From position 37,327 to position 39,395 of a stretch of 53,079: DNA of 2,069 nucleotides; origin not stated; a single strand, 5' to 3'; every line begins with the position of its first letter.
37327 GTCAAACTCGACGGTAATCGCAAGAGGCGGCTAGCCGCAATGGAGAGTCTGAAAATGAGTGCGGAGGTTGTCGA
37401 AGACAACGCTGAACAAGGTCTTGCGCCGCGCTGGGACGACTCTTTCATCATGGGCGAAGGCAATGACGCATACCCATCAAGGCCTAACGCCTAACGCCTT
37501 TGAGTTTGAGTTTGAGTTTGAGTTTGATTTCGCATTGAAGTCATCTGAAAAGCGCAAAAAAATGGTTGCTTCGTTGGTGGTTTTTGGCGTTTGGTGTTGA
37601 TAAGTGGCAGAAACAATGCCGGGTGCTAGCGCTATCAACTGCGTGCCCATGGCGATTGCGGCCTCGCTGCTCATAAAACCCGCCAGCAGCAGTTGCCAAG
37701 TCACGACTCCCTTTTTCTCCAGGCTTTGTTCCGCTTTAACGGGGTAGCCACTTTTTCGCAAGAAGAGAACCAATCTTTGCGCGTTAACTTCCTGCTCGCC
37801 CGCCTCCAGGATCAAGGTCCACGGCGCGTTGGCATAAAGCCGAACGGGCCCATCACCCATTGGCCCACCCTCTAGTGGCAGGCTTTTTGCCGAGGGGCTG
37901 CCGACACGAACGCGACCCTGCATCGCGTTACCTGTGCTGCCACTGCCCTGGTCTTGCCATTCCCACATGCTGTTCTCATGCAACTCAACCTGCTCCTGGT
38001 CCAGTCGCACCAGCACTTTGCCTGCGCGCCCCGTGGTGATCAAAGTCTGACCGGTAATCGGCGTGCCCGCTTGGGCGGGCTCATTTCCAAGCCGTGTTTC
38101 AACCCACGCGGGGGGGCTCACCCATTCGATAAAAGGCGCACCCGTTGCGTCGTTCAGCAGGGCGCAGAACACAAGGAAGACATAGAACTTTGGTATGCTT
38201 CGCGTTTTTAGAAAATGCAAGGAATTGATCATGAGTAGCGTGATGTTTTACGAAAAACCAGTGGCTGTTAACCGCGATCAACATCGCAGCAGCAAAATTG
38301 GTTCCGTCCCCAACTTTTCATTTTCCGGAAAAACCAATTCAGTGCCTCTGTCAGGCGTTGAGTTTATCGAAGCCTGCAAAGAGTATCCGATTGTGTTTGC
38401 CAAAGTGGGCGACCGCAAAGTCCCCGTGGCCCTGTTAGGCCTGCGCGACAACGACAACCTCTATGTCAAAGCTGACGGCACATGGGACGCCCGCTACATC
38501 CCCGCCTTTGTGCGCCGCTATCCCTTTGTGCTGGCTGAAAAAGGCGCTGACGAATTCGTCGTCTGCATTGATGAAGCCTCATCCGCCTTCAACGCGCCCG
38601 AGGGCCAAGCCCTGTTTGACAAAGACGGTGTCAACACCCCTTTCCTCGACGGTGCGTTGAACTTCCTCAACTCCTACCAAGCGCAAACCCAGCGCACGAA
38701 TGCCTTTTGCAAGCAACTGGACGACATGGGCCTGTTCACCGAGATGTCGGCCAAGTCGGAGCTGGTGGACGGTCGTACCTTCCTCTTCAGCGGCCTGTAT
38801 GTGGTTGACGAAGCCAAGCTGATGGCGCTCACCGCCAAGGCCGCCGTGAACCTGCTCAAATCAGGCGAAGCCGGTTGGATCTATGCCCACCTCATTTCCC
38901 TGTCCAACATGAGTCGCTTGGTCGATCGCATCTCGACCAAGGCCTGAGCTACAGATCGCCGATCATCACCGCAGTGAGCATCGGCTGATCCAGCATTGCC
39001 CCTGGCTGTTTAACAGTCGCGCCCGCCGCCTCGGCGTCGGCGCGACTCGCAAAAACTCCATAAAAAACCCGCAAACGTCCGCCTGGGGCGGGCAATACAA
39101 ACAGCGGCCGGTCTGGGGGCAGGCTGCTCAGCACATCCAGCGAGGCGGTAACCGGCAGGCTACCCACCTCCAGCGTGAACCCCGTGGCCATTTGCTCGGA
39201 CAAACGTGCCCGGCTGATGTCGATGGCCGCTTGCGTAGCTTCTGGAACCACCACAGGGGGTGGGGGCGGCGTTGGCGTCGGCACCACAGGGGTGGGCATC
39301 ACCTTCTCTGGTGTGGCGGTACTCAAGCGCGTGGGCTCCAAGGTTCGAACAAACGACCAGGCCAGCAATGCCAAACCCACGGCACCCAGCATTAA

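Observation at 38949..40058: Membrane-anchored SecB paralogue with a periplasmic SPOR-like tail, next to a two-partner secretion operon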

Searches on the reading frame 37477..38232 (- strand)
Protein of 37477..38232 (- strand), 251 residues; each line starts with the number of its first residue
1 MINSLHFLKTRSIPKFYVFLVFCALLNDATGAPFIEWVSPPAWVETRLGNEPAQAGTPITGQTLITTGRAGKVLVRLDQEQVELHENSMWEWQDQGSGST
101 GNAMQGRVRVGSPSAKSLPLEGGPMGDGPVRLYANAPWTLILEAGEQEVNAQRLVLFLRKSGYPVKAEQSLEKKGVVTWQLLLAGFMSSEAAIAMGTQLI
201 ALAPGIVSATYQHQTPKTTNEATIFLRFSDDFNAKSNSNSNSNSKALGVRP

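Call 3: search_protein_families(library=pfam, proteins=[window:37477-38232:-], max_evalue=1)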
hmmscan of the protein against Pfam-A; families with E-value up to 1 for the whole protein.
window:37477-38232:- (251 aa): 1 family
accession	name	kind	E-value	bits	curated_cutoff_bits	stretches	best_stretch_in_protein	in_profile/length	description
PF05036.18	SPOR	-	0.0051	17.5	21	1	135-199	2-64/76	SPOR domain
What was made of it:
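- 37477..38232 (-): Exported 251-aa protein with a weak SPOR-like hit, divergent from SapC. A variable member of the module. Pfam SPOR E 0.005, below the cut-off (call 3).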

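Call 4: search_protein_families(library=ncbifam, proteins=[window:37477-38232:-], max_evalue=1)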
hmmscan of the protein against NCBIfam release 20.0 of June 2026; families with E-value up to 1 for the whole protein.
window:37477-38232:- (251 aa): 1 family
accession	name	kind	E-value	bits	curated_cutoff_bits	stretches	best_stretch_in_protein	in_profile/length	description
NF009001.0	PRK12346.1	subfamily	0.048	13.2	439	1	145-220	119-194/316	transaldolase A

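Call 49: search_protein_families(library=padloc, proteins=[window:37477-38232:-], max_evalue=0.01)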
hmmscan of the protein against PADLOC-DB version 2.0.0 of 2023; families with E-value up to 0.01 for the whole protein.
window:37477-38232:- (251 aa): 0 families

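Call 81: search_solved_structures(query=window:37477-38232:-, max_evalue=10)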
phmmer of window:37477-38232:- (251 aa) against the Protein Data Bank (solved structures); distinct sequences matched with E-value up to 10: 2.
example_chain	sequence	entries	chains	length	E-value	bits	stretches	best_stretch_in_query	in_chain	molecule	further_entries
2fdr_A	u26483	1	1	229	0.96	12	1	151-203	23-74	conserved hypothetical protein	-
1i2r_A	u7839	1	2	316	1.5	11.3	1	148-217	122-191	TRANSALDOLASE B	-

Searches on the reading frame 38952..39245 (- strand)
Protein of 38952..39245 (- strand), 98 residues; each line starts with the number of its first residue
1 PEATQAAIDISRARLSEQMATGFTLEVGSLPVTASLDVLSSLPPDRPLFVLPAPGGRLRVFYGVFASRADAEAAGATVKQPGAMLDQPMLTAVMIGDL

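Call 25: search_solved_structures(query=A2, max_evalue=10, show_alignments=3)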
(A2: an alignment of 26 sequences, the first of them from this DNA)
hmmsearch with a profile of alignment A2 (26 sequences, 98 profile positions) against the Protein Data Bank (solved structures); distinct sequences matched with E-value up to 10: 7.
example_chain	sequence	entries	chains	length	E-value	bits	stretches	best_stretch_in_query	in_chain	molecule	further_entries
2lfv_A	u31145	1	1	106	0.0059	19.8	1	15-83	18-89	Protein damX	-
8i5c_D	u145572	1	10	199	0.058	16.6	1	19-64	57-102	TCR alpha chain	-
9iky_r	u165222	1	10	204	0.061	16.5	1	19-64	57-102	1-2C-T96F TCR alpha chain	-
1x60_A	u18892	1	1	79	0.37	14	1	23-81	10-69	Sporulation-specific N-acetylmuramoyl-L-alanine amidase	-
8wte_A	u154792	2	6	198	1.2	12.3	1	19-64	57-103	T-cell receptor alpha chain | TCR alpha chain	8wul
6dnw_A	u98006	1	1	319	1.8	11.8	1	32-82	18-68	Putative integrase [Bacteriophage A118]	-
4kis_A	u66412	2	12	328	1.9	11.7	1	32-82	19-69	Putative integrase [Bacteriophage A118] | A118 serine integrase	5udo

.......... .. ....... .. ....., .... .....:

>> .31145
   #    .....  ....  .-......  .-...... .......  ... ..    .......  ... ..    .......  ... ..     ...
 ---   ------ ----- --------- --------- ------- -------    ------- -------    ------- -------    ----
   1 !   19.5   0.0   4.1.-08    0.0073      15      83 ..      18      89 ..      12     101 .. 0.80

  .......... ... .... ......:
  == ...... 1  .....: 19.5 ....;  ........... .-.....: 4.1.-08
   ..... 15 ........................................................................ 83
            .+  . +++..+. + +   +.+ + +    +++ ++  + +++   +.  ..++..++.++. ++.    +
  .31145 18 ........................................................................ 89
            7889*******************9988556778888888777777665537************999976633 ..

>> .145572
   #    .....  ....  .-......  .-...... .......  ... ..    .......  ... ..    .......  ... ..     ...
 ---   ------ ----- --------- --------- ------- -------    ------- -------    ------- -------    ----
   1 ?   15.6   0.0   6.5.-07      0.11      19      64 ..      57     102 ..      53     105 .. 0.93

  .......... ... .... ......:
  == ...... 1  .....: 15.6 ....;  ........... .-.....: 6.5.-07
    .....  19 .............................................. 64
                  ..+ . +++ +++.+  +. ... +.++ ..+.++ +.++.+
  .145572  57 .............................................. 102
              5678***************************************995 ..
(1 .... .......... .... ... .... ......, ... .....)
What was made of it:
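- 38952..39245 (-): C-terminal SPOR-like (DamX-type) domain, residues 272-369, periplasmic. Profile against PDB: best hit DamX SPOR 2LFV, E 0.006 (call 25).
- On SPOR domain (PF05036): DamX Q351 aligns with E in the window protein (FTLEVG) and D in the close-family consensus (call 25).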

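Call 26: search_protein_families(library=pfam, alignment_id=A2, max_evalue=1)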
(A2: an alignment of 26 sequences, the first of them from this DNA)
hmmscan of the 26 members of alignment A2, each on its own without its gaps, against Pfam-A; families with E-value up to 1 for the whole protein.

A. member 1, seq(98 aa): 2 families
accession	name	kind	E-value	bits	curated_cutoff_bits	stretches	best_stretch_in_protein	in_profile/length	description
PF05036.18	SPOR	-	0.014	16.1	21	1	55-80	41-69/76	SPOR domain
PF16952.10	Gln-synt_N_2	-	0.076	13.3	35.7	1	10-67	34-93/112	Glutamine synthetase N-terminal domain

B. families by the number of members that match (of 26 scanned): 7 families
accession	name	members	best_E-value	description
PF05036.18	SPOR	19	0.00025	SPOR domain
PF16952.10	Gln-synt_N_2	2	0.017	Glutamine synthetase N-terminal domain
PF24024.1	DUF7336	1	0.014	Domain of unknown function (DUF7336)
PF24844.1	PolC_DP2_central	1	0.02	DNA polymerase II large subunit DP2, central domain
PF19812.4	DUF6295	1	0.059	Family of unknown function (DUF6295)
PF03578.20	HGWP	1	0.18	HGWP repeat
PF09954.14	DUF2188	1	0.28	Uncharacterized protein conserved in bacteria (DUF2188)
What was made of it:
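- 38952..39245 (-): 19 of 26 members touch Pfam SPOR at E<=1 (call 26).
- On SPOR domain (PF05036): 19 of 26 members hit at E<=1 (call 26).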

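Call 33: predict_structure(alignment_id=A2)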
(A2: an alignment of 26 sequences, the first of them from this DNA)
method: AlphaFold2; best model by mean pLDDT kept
length: 98 residues; sequences in the alignment: 26
mean_pLDDT: 88.8   pTM: 0.81
mean pLDDT of the five models: 88.8, 87.3, 86.8, 85.4, 81.9
residues with pLDDT >= 90: 64; 70-90: 28; 50-70: 5; < 50: 1
segments of 3 or more residues with pLDDT < 50: none
pLDDT, mean of each block of 10 residues (from residue 1): 93 95 94 88 89 92 95 81 68 94
secondary structure, 60 per line:
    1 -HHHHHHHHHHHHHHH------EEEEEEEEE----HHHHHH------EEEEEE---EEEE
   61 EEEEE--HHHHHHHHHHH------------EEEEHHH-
elements in order: H2-16 E23-31 H36-41 E48-53 E57-65 H68-78 E91-94
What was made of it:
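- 38952..39245 (-): AF2 pLDDT 88.8 (call 33).
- On SPOR domain (PF05036): The model has the order E-H-E-E-H-E after an N-terminal helix, pLDDT 88.8 (call 33).
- Checked: The C-terminal roughly 98 aa fold confidently as helix + beta-alpha-beta-beta-alpha-beta (pLDDT 88.8, call 33).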

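Call 36: fold_search(model_id=the predicted structure, library=pdb)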
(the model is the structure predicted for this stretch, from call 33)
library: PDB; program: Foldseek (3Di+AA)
matches with E <= 10: 849; with E <= 0.001: 0
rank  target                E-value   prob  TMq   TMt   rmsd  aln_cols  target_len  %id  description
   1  2lfv_MODEL_1_A        2.9e-02  0.89  0.44  0.41   5.3        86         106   19  Solution Structure of the SPOR domain from E. coli DamX (released 2012-07-18)
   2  6ybb_F                7.3e-02  0.87  0.50  0.23   5.2       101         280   15  Crystal structure of a native BcsE (217-523) - BcsR-BcsQ (R156E mutant) complex with c-di-GMP and ATP bound (released 2021-02-24)
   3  9fo7_E                1.5e-01  0.77  0.50  0.15   5.2       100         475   15  Cryo-EM structure of the BcsE2F2 regulatory subcomplex from the E. coli Bcs macrocomplex for cellulose secretion (loca (released 2024-10-16)
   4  9fnn_E                1.8e-01  0.69  0.50  0.14   5.2       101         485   15  Cryo-EM structure of the c-di-GMP-saturated 'crown'less Bcs macrocomplex for cellulose secretion in E. coli (released 2024-10-16)
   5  3egn                  2.0e-01  0.23  0.34  0.30  13.6       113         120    7  C-terminal RNA Recognition Motif of the U11/U12 65K Protein (released 2009-06-09)
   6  5lhu                  2.1e-01  0.54  0.37  0.17   5.5        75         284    9  ATP Phosphoribosyltransferase from Mycobacterium tuberculosis in complex with the allosteric inhibitor L-Histidine (released 2017-06-21)
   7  1tz0_A                2.2e-01  0.18  0.30  0.28   6.6        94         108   11  Crystal Structure of Putative Antibiotic Biosythesis Monooxygenase from Bacillus cereus (released 2004-09-14)
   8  9fp2_D                2.4e-01  0.51  0.41  0.12   4.9        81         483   18  Cryo-EM structure of the BcsEFRQ regulatory subcomplex for E. coli cellulose secretion in non-saturating c-di-GMP (loc (released 2024-10-16)
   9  8q2i_A                2.5e-01  0.41  0.37  0.12   5.9        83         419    8  Crystal structure of Ser33 in complex 2HG (2-hydroxyglutarate) and Serine (released 2025-02-12)
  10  4pg4_B                2.5e-01  0.21  0.29  0.10  19.8        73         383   16  Crystal structure of S. aureus Homoserine Dehydrogenase at pH6.0 (released 2015-05-06)
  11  4pg7_A                2.5e-01  0.21  0.29  0.10  11.5        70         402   14  Crystal structure of S. aureus Homoserine Dehydrogenase at pH7.5 (released 2015-05-06)
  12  6dg0_A                2.9e-01  0.57  0.42  0.46   4.7        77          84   17  MEC-8 C-terminal RRM domain bound to AGCACA (released 2019-08-21)
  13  6tj0_A                2.9e-01  0.51  0.42  0.20   5.0        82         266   18  Crystal structure of the bacterial cellulose secretion regulator BcsE, residues 217-523, with bound c-di-GMP. (released 2020-07-29)
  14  1no8_MODEL_1_A        2.9e-01  0.21  0.32  0.37   5.9        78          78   14  SOLUTION STRUCTURE OF THE NUCLEAR FACTOR ALY RBD DOMAIN (released 2003-08-12)
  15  8pin_D                3.0e-01  0.25  0.33  0.11   6.6        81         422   14  Crystal structure of Ser33 (released 2025-01-15)
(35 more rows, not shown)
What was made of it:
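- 38952..39245 (-): Foldseek top hit 2LFV, probability 0.89 (call 36).
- On SPOR domain (PF05036): The top Foldseek hit is DamX SPOR, and the remaining hits include many RRM folds (call 36).
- Closest known: DamX-, FtsN- and DedD-type bitopic SPOR proteins. Same: DamX SPOR is the best sequence and fold match (calls 25, 36).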
